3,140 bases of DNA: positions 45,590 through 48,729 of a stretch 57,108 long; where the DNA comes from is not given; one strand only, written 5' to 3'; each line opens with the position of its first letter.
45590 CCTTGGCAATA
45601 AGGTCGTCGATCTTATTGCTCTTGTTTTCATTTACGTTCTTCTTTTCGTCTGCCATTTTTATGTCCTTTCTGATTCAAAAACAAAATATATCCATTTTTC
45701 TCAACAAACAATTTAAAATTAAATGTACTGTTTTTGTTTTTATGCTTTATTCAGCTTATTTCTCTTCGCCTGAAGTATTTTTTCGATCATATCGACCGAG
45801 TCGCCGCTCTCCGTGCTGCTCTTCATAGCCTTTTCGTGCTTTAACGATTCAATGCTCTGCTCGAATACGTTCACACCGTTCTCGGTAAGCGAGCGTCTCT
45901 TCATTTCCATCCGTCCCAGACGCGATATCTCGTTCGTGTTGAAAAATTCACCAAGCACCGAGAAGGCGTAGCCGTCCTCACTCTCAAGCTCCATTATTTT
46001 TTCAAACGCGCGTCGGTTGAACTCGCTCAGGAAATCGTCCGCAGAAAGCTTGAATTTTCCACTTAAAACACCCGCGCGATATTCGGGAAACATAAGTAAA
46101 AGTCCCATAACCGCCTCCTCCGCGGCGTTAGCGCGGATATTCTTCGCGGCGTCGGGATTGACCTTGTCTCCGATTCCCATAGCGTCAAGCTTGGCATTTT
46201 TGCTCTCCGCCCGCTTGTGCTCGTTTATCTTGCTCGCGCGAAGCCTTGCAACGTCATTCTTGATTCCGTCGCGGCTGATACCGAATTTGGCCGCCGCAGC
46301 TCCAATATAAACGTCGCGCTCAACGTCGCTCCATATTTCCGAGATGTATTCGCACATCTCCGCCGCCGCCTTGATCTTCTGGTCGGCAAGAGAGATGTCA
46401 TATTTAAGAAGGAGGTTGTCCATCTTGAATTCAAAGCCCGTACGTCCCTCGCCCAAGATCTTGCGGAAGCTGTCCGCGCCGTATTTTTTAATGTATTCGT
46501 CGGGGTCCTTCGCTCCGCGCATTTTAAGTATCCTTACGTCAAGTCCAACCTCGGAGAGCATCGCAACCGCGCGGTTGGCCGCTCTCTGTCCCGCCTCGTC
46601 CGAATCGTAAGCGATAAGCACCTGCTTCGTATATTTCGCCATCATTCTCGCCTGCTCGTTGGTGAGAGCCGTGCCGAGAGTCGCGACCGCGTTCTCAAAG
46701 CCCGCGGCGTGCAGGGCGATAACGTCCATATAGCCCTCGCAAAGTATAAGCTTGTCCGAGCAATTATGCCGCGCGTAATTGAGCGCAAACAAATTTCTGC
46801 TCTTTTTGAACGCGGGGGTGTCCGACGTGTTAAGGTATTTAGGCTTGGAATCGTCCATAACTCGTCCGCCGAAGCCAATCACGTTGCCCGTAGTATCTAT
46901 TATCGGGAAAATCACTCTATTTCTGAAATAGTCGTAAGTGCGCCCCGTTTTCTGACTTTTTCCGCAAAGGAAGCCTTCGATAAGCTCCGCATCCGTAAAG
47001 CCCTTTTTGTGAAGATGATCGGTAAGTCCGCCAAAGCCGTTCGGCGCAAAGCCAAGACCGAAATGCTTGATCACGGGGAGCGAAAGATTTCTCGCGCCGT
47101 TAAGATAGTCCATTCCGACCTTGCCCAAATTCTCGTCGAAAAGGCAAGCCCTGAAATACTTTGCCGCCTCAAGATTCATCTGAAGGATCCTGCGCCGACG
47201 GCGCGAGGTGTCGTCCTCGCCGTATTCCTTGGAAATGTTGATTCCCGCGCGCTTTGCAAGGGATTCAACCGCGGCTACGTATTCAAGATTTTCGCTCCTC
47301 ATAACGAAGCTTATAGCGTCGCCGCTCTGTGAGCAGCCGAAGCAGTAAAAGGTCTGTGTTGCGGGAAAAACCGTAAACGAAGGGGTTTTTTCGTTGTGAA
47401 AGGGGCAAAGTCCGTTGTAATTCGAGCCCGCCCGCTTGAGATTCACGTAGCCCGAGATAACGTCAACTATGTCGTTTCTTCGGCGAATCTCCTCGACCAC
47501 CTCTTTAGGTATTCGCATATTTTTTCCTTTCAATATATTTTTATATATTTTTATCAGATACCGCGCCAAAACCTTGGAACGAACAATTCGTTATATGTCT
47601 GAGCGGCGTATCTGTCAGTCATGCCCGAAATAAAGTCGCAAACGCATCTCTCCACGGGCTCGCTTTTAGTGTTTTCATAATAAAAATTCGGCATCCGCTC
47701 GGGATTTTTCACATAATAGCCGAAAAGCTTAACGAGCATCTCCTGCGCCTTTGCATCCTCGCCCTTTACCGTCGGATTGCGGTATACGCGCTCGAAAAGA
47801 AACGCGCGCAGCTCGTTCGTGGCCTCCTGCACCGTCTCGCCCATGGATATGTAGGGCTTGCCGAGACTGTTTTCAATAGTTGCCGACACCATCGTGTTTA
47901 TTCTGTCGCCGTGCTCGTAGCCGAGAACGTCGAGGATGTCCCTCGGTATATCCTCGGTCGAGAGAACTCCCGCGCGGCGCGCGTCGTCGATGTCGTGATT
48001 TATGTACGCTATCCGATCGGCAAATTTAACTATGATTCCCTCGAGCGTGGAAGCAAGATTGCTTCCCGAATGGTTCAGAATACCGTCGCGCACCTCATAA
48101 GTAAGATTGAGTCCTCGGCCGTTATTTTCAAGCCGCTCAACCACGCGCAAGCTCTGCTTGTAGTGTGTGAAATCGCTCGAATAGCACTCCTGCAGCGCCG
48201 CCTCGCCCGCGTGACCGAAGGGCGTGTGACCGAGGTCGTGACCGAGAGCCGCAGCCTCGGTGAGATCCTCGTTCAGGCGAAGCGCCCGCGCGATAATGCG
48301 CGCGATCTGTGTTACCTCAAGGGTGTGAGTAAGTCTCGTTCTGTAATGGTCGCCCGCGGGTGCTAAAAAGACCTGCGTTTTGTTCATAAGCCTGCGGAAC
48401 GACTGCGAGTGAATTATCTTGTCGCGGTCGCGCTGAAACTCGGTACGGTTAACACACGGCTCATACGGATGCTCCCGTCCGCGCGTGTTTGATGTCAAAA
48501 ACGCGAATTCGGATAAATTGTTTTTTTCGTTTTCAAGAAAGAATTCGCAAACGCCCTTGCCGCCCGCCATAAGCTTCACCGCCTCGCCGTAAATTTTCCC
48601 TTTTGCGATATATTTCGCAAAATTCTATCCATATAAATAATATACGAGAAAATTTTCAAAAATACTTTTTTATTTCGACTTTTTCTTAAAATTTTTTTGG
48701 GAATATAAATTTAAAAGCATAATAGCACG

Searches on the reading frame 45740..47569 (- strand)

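Call 5: search_protein_families(library=pfam, proteins=[window:45740-47569:-], max_evalue=0.001)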
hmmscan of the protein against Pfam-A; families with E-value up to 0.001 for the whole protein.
window:45740-47569:- (609 aa): 7 families
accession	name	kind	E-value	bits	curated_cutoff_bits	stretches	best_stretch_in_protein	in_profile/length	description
PF01807.25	Zn_ribbon_DnaG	-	9e-38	128.5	24.9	1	21-115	2-96/98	CHC2 zinc finger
PF08275.17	DNAG_N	-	1.4e-35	122.6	26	1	145-266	7-127/128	DNA primase catalytic core, N-terminal domain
PF13155.12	Toprim_2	-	8.1e-29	100.3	22.1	1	275-360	1-88/88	Toprim-like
PF13662.12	Toprim_4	-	7.5e-22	77.8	25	1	273-348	2-84/85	Toprim domain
PF01751.28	Toprim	-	7.3e-15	55.4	23.1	1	273-340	1-86/96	Toprim domain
PF10410.14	DnaB_bind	-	2.5e-14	53.7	20.6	1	379-434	1-56/56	DnaB-helicase binding domain of primase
PF13362.12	Toprim_3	-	1.9e-10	41.5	27.2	1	274-366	2-95/95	Toprim domain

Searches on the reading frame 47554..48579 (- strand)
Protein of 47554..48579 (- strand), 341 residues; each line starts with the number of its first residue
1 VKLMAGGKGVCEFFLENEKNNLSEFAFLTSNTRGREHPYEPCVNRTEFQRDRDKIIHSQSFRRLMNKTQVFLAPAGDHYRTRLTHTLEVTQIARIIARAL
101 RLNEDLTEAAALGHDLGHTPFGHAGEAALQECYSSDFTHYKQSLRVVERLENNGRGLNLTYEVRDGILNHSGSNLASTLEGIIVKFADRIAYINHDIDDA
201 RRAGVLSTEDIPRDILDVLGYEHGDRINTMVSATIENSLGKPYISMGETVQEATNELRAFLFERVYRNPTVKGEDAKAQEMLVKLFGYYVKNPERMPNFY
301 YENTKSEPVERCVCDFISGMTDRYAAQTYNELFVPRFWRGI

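Call 5: search_protein_families(library=pfam, proteins=[window:47554-48579:-], max_evalue=0.001)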
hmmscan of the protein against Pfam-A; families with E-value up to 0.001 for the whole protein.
window:47554-48579:- (341 aa): 2 families
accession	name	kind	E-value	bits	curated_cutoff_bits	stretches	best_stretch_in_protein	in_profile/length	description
PF13286.11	HD_assoc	-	5.7e-25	88.1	22.2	1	245-330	2-90/91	Phosphohydrolase-associated domain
PF01966.28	HD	-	3.2e-17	63.3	22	1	82-191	1-114/116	HD domain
